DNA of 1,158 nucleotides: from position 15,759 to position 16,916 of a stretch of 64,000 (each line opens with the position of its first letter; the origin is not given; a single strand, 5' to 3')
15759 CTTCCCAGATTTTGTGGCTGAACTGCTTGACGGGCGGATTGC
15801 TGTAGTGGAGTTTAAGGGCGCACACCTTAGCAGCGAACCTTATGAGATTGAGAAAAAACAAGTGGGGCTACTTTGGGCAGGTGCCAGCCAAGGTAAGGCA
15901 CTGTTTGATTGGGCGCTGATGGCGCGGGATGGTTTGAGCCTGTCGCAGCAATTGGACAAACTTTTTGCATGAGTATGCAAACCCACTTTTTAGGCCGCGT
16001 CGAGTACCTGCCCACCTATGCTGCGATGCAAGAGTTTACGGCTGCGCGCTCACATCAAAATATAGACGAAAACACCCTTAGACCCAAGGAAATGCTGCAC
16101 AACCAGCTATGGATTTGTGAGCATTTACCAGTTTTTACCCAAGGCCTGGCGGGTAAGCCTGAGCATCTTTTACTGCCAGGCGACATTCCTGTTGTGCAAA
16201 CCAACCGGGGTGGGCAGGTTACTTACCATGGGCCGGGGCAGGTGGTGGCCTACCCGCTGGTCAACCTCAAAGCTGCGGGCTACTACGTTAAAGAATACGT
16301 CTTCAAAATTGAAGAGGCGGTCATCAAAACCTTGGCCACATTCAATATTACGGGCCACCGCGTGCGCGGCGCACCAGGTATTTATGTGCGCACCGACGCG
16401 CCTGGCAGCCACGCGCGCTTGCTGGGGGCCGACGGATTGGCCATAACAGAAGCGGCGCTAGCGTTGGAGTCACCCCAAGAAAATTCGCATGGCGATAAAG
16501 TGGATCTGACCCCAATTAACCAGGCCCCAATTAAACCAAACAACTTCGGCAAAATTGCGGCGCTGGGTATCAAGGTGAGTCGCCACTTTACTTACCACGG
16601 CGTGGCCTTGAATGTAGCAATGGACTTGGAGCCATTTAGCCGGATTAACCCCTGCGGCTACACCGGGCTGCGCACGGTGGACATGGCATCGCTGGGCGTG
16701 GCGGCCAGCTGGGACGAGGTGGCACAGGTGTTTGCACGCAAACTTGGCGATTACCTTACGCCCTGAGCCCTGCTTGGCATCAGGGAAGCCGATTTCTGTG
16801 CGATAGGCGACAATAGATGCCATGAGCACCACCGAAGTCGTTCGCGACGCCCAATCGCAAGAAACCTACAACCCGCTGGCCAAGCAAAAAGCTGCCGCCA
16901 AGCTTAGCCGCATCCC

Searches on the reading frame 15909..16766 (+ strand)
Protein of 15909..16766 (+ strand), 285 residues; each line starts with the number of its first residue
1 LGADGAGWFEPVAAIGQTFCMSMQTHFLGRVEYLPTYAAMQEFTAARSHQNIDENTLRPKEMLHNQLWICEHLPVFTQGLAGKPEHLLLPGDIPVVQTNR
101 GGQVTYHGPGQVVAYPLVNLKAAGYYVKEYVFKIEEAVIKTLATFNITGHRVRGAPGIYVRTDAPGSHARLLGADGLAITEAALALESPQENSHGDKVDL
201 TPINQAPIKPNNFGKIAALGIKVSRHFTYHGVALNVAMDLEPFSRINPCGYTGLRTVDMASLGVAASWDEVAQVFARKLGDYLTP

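Call 20: search_protein_families(library=pfam, proteins=[window:15909-16766:+], max_evalue=0.001)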
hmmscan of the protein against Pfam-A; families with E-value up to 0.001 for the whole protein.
window:15909-16766:+ (285 aa): 1 family
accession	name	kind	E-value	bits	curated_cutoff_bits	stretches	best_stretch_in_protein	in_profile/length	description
PF21948.1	LplA-B_cat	-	3.5e-26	92.8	27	1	49-278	17-198/200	Lipoyl protein ligase A/B catalytic domain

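Call 30: find_homologous_proteins(query=window:15969-16763:+, max_evalue=1e-40)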
Query seq(265 aa) (265 aa): 8000 proteins with E <= 1e-40 among 8000 candidates; the best 120 are listed.
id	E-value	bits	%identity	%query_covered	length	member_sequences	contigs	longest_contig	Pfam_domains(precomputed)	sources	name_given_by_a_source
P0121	2.9e-169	580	96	100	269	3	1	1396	PF21948.2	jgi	jgi:lipoyl(octanoyl) transferase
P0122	1.7e-164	564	93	100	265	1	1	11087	PF21948.2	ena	-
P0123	1.5e-138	479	84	98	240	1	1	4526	PF21948.2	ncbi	-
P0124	3.6e-137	475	84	98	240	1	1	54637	PF21948.2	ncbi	-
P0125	9.7e-127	440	78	99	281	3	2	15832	PF21948.2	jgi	jgi:lipoyl(octanoyl) transferase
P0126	5.7e-125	435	77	100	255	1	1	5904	PF21948.2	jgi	jgi:lipoyl(octanoyl) transferase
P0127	6.1e-125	434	75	100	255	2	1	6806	PF21948.2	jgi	jgi:lipoyl(octanoyl) transferase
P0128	2.8e-124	432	76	99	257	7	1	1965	PF21948.2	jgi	jgi:lipoyl(octanoyl) transferase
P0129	5.1e-124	431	76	100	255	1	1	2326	PF21948.2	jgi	jgi:lipoyl(octanoyl) transferase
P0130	7.4e-124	431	77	100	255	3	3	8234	PF21948.2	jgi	jgi:lipoyl(octanoyl) transferase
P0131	1.1e-123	430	75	99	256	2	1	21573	PF21948.2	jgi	jgi:lipoyl(octanoyl) transferase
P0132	1.9e-123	430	76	100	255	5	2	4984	PF21948.2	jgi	jgi:lipoyl(octanoyl) transferase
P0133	2.2e-123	429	76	99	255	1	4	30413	PF21948.2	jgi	jgi:lipoyl(octanoyl) transferase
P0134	9.1e-123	427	76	99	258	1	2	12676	PF21948.2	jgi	jgi:lipoyl(octanoyl) transferase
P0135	1.5e-122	427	76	99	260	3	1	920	PF21948.2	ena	-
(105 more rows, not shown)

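Call 33: find_encoding_contigs(protein=P0124, flank=10000, max_places=2)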
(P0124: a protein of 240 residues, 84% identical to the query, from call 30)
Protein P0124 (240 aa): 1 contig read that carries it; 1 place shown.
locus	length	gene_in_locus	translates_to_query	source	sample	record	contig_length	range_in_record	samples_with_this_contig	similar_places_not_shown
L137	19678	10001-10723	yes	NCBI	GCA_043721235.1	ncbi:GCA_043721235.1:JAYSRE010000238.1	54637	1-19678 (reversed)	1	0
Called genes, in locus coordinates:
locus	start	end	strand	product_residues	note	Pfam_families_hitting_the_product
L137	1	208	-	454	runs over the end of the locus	PF13347:MFS_2, PF07690:MFS_1 (faint)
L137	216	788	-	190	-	PF16036:Chalcone_3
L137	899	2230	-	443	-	PF02353:CMAS, PF13489:Methyltransf_23, PF08241:Methyltransf_11, PF08242:Methyltransf_12, PF13649:Methyltransf_25, PF13847:Methyltransf_31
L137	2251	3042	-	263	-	PF07103:DUF1365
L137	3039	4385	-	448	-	PF01266:DAO (weak), PF13450:NAD_binding_8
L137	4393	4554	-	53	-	-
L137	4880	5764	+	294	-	PF03405:FA_desaturase_2 (faint)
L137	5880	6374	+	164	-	PF01467:CTP_transf_like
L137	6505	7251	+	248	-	PF00072:Response_reg, PF00486:Trans_reg_C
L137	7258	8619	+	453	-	PF00672:HAMP, PF00512:HisKA, PF02518:HATPase_c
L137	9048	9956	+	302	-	PF01435:Peptidase_M48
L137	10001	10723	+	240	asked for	PF21948:LplA-B_cat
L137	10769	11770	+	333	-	PF16881:LIAS_N, PF04055:Radical_SAM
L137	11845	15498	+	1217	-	PF00176:SNF2-rel_dom, PF04851:ResIII (weak), PF00271:Helicase_C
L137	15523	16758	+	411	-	PF07690:MFS_1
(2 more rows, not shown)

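Call 49: find_encoding_contigs(protein=P0131, flank=10000, max_places=1)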
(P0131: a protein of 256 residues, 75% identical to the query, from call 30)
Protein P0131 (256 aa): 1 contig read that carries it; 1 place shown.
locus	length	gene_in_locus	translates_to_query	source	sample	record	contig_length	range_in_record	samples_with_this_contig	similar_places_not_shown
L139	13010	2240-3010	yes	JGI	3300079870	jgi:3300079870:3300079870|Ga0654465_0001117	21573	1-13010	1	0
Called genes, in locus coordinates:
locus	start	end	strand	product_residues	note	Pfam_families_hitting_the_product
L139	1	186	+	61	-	?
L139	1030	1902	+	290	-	PF01063:Aminotran_4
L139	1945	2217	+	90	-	PF04359:DUF493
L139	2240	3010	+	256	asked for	PF21948:LplA-B_cat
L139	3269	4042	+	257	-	PF04338:DUF481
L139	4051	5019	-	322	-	-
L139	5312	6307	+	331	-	PF16881:LIAS_N, PF04055:Radical_SAM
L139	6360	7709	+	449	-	PF07804:HipA_C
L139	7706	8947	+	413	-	PF12832:MFS_1_like, PF07690:MFS_1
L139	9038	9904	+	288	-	-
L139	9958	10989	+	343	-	PF00248:Aldo_ket_red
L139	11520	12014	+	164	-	-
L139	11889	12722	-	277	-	-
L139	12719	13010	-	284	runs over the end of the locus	-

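Call 50: find_encoding_contigs(protein=P0133, flank=10000, max_places=1)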
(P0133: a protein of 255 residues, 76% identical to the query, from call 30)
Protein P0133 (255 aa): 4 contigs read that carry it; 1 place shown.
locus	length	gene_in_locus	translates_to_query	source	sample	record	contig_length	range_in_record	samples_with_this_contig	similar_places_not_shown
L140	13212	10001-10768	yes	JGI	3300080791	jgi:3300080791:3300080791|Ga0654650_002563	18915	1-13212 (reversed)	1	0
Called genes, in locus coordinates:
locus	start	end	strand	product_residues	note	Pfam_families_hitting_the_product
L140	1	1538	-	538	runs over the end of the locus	PF02874:ATP-synt_ab_N, PF00006:ATP-synt_ab, PF00306:ATP-synt_ab_C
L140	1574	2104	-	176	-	PF00213:OSCP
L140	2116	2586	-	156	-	PF00430:ATP-synt_B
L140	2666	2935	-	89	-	PF00137:ATP-synt_C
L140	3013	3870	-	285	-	PF00119:ATP-synt_A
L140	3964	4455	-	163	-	PF03899:ATP-synt_I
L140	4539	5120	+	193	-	PF05425:CopD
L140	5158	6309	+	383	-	PF13483:Lactamase_B_3, PF12706:Lactamase_B_2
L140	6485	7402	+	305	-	PF01063:Aminotran_4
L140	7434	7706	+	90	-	PF04359:DUF493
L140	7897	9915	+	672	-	PF13365:Trypsin_2, PF01223:Endonuclease_NS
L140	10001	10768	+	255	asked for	PF21948:LplA-B_cat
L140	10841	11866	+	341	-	PF16881:LIAS_N, PF04055:Radical_SAM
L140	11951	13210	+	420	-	?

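Call 84: find_encoding_contigs(protein=P0122, flank=10000, max_places=2)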
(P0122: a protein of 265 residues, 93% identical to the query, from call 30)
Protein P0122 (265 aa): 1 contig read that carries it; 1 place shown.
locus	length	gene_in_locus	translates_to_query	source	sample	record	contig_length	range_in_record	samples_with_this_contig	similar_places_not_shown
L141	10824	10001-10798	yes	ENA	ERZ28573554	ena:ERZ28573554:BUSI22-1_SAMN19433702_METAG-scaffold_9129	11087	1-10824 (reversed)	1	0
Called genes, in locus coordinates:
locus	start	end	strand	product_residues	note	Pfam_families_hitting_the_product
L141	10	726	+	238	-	PF00072:Response_reg, PF00486:Trans_reg_C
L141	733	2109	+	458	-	PF00672:HAMP, PF00512:HisKA, PF02518:HATPase_c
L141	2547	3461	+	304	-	PF01435:Peptidase_M48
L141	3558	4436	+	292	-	PF03695:UPF0149, PF02810:SEC-C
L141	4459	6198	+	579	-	PF01555:N6_N4_Mtase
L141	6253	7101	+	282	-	PF12686:DUF3800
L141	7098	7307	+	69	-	-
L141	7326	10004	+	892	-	PF04851:ResIII, PF00270:DEAD (faint)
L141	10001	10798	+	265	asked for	PF21948:LplA-B_cat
